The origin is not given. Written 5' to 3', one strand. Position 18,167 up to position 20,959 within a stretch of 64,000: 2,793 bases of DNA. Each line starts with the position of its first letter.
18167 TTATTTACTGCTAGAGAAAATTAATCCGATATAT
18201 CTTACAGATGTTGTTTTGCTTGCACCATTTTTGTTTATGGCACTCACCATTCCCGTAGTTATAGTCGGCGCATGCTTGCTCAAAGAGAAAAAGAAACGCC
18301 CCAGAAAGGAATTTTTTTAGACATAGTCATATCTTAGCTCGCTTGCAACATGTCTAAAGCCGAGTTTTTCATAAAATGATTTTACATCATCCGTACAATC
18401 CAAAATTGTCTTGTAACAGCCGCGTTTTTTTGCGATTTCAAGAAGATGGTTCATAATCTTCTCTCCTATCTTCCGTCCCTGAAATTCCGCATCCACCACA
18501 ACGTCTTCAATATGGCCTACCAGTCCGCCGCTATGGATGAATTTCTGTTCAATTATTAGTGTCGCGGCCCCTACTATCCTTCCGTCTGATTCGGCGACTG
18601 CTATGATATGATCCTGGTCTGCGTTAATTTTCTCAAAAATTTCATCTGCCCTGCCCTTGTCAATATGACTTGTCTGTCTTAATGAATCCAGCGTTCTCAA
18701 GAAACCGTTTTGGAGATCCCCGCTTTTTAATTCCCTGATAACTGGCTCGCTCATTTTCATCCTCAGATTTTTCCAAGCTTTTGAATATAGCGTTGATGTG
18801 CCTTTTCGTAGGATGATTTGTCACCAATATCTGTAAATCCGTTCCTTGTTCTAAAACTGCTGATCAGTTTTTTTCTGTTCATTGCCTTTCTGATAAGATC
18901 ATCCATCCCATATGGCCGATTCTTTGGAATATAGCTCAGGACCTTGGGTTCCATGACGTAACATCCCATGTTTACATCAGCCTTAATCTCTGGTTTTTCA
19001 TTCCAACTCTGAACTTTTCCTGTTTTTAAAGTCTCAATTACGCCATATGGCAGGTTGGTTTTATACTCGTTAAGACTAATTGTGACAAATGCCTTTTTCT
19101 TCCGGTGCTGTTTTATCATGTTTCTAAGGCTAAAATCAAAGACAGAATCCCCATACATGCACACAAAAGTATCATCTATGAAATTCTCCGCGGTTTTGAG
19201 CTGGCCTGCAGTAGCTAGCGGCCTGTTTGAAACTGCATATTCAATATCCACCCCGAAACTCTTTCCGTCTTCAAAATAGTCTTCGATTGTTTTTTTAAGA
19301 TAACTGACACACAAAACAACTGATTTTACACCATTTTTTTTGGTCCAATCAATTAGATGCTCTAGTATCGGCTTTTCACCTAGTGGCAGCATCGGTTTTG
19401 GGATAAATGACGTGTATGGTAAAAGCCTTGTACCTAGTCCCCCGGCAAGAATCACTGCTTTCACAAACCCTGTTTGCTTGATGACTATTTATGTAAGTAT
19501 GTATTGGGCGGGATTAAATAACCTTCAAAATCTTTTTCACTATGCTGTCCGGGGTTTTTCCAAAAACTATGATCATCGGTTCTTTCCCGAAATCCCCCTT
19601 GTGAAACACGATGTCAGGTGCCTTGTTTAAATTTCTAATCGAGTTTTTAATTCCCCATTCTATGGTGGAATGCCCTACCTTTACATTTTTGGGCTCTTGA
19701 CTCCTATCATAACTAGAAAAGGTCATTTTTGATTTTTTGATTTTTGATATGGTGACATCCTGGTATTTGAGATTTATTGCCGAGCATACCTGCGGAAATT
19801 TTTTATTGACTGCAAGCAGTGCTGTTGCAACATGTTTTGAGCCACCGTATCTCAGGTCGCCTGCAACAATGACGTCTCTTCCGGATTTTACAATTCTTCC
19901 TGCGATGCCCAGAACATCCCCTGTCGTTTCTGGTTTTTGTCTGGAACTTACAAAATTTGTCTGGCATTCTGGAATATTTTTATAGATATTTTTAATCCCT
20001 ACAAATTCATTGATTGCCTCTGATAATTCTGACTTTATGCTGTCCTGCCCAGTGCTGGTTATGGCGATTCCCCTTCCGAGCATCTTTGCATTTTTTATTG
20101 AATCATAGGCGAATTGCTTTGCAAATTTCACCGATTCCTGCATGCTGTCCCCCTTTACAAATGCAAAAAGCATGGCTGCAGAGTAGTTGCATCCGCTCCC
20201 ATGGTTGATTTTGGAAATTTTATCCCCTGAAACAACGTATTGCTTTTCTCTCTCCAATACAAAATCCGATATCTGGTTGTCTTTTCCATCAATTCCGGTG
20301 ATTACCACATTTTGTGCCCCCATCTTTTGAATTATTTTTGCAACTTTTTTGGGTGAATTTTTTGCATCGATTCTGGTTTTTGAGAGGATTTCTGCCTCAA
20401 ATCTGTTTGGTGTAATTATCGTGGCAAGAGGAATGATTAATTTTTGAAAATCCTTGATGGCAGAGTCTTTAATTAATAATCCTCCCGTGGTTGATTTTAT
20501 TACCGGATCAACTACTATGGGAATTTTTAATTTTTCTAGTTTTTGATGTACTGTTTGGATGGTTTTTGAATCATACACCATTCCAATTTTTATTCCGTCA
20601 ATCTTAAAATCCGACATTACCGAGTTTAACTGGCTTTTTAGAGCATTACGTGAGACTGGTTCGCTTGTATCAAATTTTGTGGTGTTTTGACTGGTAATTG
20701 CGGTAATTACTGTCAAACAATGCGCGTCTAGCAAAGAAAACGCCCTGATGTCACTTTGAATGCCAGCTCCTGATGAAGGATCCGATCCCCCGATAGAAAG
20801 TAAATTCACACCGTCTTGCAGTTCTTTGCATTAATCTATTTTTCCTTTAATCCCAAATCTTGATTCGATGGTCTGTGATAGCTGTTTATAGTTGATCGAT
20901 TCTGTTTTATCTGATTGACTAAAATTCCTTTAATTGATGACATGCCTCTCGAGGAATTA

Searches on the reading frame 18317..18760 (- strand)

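Call 6: search_protein_families(library=pfam, proteins=[window:18317-18760:-], max_evalue=0.01)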
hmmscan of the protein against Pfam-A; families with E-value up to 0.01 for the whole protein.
window:18317-18760:- (147 aa): 7 families
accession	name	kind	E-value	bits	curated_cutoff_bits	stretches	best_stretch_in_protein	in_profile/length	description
PF00583.31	Acetyltransf_1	-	5.2e-20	72.3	20.7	1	39-135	22-116/116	Acetyltransferase (GNAT) family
PF13508.13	Acetyltransf_7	-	1.7e-16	60.8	27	1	50-136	2-83/84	Acetyltransferase (GNAT) domain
PF13673.13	Acetyltransf_10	-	3.7e-13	50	23.6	1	40-142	21-114/128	Acetyltransferase (GNAT) domain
PF13527.13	Acetyltransf_9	-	7.4e-08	32.9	25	1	28-137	21-126/127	Acetyltransferase (GNAT) domain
PF21926.2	FeeM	-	1.8e-06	28.2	27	1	40-147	23-148/158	N-acyl amino acid synthase FeeM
PF08445.16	FR47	-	0.0089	16.4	22.1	0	81-142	21-84/86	FR47-like protein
PF14542.12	Acetyltransf_CG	-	0.0096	16.5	30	0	83-115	26-58/80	GCN5-related N-acetyl-transferase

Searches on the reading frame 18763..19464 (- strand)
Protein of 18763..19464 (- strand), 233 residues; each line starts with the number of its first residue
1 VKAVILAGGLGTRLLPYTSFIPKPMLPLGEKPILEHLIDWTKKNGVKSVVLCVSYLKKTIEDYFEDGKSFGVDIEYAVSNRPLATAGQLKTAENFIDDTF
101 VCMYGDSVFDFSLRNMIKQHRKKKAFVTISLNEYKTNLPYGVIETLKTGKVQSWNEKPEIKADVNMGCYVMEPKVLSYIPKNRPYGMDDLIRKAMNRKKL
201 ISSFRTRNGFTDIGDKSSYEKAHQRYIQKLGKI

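Call 6: search_protein_families(library=pfam, proteins=[window:18763-19464:-], max_evalue=0.01)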
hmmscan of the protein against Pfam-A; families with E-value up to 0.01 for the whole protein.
window:18763-19464:- (233 aa): 2 families
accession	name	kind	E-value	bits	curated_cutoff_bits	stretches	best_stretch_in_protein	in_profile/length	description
PF00483.29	NTP_transferase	-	4.6e-43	148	21.2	1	2-227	1-243/245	Nucleotidyl transferase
PF12804.13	NTP_transf_3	-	8.6e-08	33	27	1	3-121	1-112/160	MobA-like NTP transferase domain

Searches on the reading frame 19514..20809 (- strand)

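Call 6: search_protein_families(library=pfam, proteins=[window:19514-20809:-], max_evalue=0.01)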
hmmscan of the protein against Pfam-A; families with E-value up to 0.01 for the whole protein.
window:19514-20809:- (431 aa): 5 families
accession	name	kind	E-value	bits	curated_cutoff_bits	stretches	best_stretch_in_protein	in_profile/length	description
PF08543.17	Phos_pyr_kin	-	1.1e-69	235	27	1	10-248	1-242/246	Phosphomethylpyrimidine kinase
PF10120.14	ThiN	-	5.6e-53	179.5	25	1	261-429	1-165/165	Thiamine-phosphate synthase ThiN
PF00294.29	PfkB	-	5.3e-09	36.3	25.8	1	96-234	162-286/302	pfkB family carbohydrate kinase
PF02110.20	HK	-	0.00067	19.5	27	1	73-228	55-210/247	Hydroxyethylthiazole kinase family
PF01256.23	Carb_kinase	-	0.00084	19.3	27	1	6-168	4-156/242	NAD(P)H-hydrate dehydratase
